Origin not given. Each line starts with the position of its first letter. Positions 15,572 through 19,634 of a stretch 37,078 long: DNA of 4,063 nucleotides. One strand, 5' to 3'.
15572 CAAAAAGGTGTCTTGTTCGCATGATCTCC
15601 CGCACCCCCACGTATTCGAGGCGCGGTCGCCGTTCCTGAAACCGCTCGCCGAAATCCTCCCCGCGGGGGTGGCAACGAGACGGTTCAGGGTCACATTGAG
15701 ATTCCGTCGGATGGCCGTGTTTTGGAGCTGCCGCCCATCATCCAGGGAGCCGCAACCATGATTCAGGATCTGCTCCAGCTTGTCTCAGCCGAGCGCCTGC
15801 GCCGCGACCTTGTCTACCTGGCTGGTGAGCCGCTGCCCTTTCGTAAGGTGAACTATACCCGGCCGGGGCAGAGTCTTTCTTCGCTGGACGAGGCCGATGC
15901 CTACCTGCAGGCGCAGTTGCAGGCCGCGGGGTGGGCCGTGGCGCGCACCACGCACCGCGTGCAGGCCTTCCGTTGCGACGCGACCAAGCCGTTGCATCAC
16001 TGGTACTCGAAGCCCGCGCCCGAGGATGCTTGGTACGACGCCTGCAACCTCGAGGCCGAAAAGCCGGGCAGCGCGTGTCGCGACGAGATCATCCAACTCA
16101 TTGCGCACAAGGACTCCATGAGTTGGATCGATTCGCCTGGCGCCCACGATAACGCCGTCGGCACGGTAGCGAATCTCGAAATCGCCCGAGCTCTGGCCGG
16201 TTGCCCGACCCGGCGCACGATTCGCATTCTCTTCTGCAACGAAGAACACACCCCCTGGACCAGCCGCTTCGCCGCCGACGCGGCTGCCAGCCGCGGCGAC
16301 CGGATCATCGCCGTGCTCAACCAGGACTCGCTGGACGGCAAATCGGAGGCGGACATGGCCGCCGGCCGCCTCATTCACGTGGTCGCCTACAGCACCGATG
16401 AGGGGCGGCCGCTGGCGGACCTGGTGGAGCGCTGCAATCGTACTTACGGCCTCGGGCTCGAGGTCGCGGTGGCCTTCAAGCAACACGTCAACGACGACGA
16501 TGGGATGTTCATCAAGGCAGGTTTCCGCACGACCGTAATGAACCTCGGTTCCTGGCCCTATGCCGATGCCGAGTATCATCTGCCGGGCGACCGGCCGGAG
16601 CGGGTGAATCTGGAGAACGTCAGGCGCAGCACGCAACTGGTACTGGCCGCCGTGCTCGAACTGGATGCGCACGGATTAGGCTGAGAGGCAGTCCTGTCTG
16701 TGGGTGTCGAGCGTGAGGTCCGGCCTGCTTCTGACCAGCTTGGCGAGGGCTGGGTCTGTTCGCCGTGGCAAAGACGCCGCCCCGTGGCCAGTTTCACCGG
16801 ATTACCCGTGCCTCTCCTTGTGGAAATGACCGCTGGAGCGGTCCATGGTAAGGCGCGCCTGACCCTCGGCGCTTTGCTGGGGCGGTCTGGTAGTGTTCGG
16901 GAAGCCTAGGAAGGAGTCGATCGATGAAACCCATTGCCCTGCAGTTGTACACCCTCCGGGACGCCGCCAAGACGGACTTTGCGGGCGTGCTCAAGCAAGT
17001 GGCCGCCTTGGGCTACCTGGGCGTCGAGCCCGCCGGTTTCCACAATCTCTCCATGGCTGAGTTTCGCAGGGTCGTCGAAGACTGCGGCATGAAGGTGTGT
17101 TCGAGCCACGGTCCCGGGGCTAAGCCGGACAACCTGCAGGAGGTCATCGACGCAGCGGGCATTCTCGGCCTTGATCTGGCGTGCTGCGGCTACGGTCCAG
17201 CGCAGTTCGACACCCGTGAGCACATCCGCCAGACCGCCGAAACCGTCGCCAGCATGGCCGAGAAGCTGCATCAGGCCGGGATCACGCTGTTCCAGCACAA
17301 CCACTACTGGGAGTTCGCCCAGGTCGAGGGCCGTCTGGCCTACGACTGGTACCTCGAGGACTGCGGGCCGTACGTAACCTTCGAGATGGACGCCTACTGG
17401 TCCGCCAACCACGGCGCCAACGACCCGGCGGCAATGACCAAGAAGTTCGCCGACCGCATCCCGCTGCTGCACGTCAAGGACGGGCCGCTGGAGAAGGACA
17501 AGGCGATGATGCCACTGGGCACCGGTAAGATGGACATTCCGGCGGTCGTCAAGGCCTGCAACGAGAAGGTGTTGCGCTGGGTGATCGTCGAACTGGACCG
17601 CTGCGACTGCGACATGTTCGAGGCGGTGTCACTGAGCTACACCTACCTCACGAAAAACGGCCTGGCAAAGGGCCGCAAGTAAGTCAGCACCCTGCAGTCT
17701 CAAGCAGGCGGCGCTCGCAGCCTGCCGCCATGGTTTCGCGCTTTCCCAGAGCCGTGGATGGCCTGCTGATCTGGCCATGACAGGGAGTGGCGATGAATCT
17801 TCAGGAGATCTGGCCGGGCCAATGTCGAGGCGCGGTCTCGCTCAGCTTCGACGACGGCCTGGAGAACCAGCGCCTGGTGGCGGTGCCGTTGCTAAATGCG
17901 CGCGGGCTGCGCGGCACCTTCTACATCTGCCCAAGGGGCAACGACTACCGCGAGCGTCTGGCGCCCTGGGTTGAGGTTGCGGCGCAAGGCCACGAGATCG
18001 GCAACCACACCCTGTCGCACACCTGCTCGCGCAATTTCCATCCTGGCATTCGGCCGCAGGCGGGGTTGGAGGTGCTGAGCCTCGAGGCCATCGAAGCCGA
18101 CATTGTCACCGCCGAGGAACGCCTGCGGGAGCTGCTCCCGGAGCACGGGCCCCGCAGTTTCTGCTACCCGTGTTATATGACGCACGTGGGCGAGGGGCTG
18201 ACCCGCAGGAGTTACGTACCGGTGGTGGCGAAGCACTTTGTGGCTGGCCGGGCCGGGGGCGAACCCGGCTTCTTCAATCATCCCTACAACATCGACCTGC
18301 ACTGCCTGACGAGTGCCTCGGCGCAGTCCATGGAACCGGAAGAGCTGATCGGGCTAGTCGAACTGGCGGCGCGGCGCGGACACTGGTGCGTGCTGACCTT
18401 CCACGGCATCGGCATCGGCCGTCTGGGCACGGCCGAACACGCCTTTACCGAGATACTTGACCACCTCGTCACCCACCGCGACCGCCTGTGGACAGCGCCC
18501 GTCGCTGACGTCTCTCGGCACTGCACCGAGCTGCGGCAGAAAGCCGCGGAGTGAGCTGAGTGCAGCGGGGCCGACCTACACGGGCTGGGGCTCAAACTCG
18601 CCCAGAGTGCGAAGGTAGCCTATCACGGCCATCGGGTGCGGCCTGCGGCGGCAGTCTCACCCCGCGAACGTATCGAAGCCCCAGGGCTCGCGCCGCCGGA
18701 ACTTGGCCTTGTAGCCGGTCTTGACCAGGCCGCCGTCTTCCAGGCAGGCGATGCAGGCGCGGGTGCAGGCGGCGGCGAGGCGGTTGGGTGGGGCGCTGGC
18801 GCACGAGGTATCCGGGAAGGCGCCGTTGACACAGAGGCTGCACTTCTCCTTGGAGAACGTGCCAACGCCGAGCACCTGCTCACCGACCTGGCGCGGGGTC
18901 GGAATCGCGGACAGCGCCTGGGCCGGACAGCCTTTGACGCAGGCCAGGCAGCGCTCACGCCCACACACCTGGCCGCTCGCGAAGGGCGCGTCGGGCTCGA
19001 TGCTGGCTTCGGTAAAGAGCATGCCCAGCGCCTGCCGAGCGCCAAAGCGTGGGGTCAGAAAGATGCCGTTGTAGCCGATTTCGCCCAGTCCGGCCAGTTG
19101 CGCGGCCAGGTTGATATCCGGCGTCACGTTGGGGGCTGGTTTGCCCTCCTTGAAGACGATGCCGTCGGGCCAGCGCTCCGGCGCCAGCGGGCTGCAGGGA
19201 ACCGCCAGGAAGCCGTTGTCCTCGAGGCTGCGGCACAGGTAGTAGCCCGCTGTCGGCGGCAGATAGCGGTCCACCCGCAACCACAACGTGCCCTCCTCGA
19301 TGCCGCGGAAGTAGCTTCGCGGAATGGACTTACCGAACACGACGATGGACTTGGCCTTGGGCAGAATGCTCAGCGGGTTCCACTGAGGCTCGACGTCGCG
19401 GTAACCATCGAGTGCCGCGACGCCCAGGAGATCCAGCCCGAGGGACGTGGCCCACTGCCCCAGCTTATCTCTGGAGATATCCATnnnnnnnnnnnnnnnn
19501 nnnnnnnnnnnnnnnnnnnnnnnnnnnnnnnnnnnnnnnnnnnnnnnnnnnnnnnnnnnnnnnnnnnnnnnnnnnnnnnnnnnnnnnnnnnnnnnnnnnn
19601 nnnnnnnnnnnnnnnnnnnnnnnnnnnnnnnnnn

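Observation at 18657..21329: Three tandem, translationally coupled QueG/RdhA-like Fe-S paralogs at the end of a glycan-import operon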

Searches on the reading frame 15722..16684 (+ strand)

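Call 12: search_protein_families(library=pfam, proteins=[window:15722-16684:+], max_evalue=0.001)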
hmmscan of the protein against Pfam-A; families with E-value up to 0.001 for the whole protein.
window:15722-16684:+ (320 aa): 1 family
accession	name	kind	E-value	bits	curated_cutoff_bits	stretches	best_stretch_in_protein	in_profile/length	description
PF04389.22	Peptidase_M28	-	1.1e-21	77.9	21.3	1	112-310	4-192/193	Peptidase family M28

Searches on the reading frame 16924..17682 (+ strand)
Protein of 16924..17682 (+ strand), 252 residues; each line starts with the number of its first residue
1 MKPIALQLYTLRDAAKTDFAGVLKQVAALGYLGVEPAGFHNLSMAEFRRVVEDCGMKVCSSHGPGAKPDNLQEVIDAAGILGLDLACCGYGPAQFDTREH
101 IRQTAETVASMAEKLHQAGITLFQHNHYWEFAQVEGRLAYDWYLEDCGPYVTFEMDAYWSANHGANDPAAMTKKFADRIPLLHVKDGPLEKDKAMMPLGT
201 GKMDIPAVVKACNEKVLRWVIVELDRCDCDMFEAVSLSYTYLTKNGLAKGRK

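Call 12: search_protein_families(library=pfam, proteins=[window:16924-17682:+], max_evalue=0.001)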
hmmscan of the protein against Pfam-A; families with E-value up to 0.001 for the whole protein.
window:16924-17682:+ (252 aa): 1 family
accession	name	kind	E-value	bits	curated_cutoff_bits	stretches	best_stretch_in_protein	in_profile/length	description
PF01261.30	AP_endonuc_2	-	1.2e-11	45.3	31.1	1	24-224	2-229/249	Xylose isomerase-like TIM barrel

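Call 66: search_protein_families(library=ncbifam, proteins=[window:16924-17682:+], max_evalue=0.001)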
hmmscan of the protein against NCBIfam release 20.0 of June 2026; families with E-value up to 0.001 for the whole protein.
window:16924-17682:+ (252 aa): 1 family
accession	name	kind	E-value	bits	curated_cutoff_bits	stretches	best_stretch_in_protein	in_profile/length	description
TIGR04379.1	myo_inos_iolE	equivalog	2.3e-09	37.2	290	1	97-186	124-211/290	myo-inosose-2 dehydratase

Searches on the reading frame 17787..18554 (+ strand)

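Call 12: search_protein_families(library=pfam, proteins=[window:17787-18554:+], max_evalue=0.001)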
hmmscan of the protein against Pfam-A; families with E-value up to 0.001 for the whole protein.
window:17787-18554:+ (255 aa): 1 family
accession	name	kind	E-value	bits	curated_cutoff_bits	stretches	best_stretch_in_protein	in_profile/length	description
PF01522.26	Polysacc_deac_1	-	4.4e-12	46.5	23.1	1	15-128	7-104/124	Polysaccharide deacetylase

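Call 66: search_protein_families(library=ncbifam, proteins=[window:17787-18554:+], max_evalue=0.001)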
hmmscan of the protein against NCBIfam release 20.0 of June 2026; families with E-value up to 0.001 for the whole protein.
window:17787-18554:+ (255 aa): 2 families
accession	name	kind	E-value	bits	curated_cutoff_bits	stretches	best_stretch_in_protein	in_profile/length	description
NF050820.1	PolSacchBiosHfsH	equivalog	4.1e-06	26.6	400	1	14-82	33-108/249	oligosaccharide deacetylase HfsH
TIGR02764.1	spore_ybaN_pdaB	equivalog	0.00047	20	237.4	1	16-82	7-72/191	polysaccharide deacetylase family sporulation protein PdaB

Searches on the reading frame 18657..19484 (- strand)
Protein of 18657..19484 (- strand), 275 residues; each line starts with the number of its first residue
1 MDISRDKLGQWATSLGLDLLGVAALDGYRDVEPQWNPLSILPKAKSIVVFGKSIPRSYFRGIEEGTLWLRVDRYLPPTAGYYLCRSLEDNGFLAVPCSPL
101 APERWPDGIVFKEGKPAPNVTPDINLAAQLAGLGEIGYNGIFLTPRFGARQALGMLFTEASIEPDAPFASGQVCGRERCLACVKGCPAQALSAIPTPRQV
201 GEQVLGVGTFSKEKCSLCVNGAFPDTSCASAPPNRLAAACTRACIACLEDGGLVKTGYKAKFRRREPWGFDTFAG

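Call 3: search_protein_families(library=pfam, proteins=[window:18657-19484:-], max_evalue=1)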
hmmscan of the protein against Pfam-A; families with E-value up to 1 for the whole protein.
window:18657-19484:- (275 aa): 1 family
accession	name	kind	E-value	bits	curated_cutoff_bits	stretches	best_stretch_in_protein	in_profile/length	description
PF12838.12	Fer4_7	-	0.025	15.5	27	1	178-244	4-48/52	4Fe-4S dicluster domain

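Call 4: search_protein_families(library=ncbifam, proteins=[window:18657-19484:-], max_evalue=1)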
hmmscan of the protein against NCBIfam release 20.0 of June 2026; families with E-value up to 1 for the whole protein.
window:18657-19484:- (275 aa): 2 families
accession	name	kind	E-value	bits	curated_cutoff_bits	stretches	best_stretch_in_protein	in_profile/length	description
TIGR00276.1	TIGR00276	equivalog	2.2e-09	36.8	200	1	128-192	137-197/337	tRNA epoxyqueuosine(34) reductase QueG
TIGR02486.1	RDH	subfamily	4.8e-08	33.2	160.35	1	127-235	156-263/314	reductive dehalogenase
